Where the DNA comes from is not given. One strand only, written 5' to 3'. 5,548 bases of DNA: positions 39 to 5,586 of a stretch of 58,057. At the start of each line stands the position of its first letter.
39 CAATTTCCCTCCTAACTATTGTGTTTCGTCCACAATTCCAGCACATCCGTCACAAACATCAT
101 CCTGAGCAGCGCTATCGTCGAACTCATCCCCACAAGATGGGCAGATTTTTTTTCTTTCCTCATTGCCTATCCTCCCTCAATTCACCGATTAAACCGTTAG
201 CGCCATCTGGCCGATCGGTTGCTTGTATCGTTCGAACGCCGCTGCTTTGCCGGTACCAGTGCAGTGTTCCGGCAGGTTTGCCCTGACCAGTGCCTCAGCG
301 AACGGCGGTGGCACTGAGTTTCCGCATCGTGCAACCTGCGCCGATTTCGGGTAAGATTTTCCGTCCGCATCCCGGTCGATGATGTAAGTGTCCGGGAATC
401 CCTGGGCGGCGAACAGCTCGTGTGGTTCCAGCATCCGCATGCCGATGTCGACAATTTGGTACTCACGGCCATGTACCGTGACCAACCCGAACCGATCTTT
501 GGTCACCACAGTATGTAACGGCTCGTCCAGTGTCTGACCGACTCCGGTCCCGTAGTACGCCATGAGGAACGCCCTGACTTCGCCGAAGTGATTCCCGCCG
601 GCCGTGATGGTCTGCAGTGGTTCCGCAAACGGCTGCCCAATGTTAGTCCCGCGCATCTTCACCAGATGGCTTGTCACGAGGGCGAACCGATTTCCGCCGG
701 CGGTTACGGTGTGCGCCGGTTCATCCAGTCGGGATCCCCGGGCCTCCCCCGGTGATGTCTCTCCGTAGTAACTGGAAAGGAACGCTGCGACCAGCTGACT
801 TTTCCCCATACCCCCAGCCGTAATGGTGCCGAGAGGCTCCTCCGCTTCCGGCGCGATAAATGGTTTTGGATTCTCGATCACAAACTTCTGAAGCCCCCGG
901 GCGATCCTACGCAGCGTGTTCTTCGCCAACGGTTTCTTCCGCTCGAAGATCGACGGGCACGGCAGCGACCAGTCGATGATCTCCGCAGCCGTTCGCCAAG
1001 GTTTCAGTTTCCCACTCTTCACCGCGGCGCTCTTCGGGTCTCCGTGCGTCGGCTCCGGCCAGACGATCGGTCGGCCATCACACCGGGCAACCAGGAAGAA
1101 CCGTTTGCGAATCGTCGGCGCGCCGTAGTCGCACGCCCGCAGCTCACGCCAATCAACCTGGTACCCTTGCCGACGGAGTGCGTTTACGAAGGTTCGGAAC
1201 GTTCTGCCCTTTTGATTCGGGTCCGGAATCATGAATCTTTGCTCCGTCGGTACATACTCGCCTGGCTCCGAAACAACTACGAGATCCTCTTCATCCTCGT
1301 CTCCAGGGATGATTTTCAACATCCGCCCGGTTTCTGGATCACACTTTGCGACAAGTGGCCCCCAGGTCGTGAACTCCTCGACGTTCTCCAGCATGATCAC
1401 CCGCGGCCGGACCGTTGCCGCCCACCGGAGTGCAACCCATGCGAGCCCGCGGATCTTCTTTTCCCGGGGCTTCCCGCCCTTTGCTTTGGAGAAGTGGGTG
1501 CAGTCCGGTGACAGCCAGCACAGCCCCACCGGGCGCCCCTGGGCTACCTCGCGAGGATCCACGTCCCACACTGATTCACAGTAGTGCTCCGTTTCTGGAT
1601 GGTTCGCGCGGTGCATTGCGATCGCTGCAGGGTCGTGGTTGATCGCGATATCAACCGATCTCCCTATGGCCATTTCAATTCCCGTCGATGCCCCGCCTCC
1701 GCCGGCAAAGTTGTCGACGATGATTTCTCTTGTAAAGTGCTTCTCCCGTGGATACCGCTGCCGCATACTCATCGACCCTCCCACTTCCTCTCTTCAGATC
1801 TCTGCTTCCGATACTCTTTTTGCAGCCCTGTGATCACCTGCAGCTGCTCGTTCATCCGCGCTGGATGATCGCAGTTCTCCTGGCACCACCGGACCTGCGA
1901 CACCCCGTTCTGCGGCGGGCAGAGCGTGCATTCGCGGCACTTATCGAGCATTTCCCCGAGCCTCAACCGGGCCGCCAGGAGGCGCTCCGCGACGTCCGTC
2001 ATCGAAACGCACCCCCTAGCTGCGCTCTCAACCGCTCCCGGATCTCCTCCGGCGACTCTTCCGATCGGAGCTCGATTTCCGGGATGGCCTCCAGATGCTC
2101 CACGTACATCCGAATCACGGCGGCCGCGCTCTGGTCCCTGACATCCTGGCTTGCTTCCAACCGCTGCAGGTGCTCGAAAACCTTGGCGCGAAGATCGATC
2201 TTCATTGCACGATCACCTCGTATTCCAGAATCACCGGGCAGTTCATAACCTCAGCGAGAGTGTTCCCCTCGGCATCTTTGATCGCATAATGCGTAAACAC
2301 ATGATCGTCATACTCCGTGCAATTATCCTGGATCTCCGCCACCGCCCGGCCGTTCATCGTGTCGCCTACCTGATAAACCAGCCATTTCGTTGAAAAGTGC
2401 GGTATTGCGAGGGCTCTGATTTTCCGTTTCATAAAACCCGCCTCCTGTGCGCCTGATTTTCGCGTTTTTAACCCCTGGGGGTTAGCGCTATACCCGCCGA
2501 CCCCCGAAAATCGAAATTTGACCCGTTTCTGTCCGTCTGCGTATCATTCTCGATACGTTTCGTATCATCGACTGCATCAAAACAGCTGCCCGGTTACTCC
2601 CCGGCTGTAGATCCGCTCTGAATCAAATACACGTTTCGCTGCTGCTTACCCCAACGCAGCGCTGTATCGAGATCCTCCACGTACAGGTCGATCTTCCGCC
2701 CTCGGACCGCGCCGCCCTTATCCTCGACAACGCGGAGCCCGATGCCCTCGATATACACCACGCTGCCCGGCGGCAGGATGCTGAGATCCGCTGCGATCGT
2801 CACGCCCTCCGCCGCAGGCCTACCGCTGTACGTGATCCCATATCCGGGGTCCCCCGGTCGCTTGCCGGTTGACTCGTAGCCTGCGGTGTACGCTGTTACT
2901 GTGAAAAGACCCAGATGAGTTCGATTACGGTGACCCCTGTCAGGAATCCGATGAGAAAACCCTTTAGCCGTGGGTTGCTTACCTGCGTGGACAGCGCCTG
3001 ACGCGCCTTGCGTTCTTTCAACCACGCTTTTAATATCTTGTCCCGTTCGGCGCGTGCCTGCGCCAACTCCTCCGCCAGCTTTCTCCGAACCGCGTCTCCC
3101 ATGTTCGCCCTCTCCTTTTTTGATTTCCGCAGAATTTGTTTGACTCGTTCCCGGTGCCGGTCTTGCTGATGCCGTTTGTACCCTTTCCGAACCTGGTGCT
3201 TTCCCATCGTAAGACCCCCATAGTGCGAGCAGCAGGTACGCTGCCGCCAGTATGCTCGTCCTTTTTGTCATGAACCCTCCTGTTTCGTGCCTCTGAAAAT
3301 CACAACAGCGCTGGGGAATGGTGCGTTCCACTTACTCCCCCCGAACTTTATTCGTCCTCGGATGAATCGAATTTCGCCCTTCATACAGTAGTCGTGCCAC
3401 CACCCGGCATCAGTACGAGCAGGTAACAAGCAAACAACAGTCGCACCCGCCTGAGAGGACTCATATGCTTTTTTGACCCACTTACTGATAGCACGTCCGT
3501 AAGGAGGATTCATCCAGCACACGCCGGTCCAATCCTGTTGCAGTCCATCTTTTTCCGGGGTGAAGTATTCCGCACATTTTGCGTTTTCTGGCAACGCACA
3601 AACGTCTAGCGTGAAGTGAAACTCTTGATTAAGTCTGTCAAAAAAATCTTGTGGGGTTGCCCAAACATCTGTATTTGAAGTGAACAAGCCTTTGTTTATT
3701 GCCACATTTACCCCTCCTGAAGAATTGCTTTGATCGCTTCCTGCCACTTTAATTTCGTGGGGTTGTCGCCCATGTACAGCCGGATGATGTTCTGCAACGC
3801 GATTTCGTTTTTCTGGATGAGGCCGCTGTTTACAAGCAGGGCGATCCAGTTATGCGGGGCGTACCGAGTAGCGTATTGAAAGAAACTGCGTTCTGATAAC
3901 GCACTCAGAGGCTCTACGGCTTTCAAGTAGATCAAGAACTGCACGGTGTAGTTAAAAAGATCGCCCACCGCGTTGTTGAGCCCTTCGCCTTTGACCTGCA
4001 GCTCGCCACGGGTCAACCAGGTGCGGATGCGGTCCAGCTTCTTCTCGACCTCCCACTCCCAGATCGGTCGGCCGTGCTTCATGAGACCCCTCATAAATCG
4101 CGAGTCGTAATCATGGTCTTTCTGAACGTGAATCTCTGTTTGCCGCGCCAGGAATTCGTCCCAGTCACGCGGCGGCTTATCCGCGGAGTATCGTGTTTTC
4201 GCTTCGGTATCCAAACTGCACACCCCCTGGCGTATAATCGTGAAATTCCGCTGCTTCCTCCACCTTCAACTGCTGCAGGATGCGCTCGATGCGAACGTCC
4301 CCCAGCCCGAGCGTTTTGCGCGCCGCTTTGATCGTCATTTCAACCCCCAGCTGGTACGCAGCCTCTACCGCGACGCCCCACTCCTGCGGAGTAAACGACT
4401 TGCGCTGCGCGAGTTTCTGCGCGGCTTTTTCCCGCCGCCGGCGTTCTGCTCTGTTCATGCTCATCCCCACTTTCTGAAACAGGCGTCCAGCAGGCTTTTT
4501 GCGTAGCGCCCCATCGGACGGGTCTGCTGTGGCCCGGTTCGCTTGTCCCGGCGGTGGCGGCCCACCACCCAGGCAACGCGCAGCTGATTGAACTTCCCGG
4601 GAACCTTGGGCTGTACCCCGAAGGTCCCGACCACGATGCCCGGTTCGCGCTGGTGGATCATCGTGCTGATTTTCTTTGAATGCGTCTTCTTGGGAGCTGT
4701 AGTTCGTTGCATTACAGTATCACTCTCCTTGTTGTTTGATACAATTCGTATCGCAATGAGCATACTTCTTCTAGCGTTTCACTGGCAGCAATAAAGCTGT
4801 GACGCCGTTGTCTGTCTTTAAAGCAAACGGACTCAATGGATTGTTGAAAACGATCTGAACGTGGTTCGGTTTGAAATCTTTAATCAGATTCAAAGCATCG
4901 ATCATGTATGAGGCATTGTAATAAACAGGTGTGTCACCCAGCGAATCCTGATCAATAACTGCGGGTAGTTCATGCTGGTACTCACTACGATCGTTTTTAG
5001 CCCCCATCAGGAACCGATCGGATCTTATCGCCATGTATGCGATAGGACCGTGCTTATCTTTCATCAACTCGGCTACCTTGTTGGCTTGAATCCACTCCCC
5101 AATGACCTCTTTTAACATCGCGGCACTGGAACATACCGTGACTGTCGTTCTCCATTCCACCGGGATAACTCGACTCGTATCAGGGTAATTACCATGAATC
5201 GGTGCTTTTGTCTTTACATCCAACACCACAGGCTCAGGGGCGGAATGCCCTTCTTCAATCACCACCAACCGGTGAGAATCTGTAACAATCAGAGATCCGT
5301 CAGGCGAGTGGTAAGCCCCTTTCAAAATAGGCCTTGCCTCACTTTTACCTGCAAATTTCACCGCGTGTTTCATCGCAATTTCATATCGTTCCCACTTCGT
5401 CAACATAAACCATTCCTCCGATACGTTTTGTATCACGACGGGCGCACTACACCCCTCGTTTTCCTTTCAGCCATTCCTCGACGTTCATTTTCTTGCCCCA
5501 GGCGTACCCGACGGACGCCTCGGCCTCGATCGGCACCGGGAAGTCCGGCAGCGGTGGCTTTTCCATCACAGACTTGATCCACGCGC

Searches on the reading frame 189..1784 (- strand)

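Call 62: search_protein_families(library=phrogs, proteins=[window:189-1784:-], max_evalue=0.00001)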
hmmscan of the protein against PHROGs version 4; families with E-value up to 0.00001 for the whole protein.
window:189-1784:- (531 aa): 6 families
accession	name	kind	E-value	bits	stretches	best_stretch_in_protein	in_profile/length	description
phrog_116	-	other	2.3e-110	371.1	1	12-516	200-502/779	DNA methyltransferase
phrog_29443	-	unknown function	1.9e-69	234.8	1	19-148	2-132/273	-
phrog_23072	-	other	3.4e-66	225.4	2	353-515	214-399/400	DNA methyltransferase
phrog_363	-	other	1.9e-40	140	1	21-238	55-218/327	DNA methyltransferase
phrog_5999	-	other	1.4e-31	109.7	1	20-117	3-102/109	DNA methyltransferase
phrog_13621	-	unknown function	9e-30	104.1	1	433-510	38-115/121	-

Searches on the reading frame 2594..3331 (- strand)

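Call 62: search_protein_families(library=phrogs, proteins=[window:2594-3331:-], max_evalue=0.00001)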
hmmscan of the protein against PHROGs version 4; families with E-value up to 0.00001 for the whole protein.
window:2594-3331:- (245 aa): 5 families
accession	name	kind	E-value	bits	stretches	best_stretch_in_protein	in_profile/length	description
phrog_22529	-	unknown function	8.9e-25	88.1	1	128-238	39-147/148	-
phrog_25245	-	unknown function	1.8e-23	83.9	1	138-239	76-175/178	-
phrog_6631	-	unknown function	3.1e-16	60.6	1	144-237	155-250/251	-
phrog_2307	-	other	5.2e-13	50.2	1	144-235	117-209/212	L-alanyl-D-glutamate peptidase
phrog_20590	-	other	1.6e-12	48.5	1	115-233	127-239/242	peptidase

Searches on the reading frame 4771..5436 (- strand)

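Call 62: search_protein_families(library=phrogs, proteins=[window:4771-5436:-], max_evalue=0.00001)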
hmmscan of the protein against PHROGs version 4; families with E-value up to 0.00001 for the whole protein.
window:4771-5436:- (221 aa): 3 families
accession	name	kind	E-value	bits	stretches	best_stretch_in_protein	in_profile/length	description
phrog_6615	-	DNA, RNA and nucleotide metabolism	6e-31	108.8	1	22-219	10-211/214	DNA polymerase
phrog_947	-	DNA, RNA and nucleotide metabolism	3.8e-11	43.5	1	80-220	235-364/368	DNA polymerase processivity factor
phrog_3007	-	DNA, RNA and nucleotide metabolism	1.8e-08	35.4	0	21-76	9-68/190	RusA-like Holliday junction resolvase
